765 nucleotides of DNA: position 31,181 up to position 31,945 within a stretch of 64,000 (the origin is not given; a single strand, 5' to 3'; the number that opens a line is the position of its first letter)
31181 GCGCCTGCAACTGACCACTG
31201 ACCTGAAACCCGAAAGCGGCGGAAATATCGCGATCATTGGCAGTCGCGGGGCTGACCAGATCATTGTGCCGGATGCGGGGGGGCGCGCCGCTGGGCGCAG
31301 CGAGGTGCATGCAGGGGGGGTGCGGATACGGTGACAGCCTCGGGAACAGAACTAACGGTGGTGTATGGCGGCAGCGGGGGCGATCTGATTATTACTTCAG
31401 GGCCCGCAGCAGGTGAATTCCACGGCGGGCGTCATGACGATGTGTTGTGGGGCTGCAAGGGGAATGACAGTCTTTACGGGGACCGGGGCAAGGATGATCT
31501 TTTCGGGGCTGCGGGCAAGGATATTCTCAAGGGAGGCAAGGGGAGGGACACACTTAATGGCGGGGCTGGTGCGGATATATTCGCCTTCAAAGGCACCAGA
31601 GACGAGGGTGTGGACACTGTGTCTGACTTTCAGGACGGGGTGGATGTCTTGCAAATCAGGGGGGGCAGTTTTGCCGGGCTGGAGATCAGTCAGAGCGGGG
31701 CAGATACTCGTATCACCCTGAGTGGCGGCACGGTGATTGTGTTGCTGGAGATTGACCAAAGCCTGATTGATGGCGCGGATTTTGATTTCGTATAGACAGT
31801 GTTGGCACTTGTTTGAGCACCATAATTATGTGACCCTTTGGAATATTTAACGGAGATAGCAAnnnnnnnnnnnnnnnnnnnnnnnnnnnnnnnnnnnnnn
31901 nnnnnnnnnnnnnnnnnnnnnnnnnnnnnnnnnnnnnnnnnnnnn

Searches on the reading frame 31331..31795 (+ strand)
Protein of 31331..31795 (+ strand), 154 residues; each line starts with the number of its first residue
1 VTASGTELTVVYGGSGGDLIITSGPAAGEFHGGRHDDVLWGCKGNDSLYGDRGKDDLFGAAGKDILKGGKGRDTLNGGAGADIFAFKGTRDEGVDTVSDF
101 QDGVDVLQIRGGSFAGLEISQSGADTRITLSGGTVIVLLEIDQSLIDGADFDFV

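Call 8: search_protein_families(library=pfam, proteins=[window:31331-31795:+], max_evalue=0.0001)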
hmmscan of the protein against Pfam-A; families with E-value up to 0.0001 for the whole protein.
window:31331-31795:+ (154 aa): 2 families
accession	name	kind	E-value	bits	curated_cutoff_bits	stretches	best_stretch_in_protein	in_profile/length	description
PF00353.25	HemolysinCabind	-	1.4e-13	50.9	23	2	31-66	1-36/36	RTX calcium-binding nonapeptide repeat (4 copies)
PF08548.17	Peptidase_M10_C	-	1.9e-05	25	20.7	1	11-109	84-129/193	Peptidase M10 serralysin C terminal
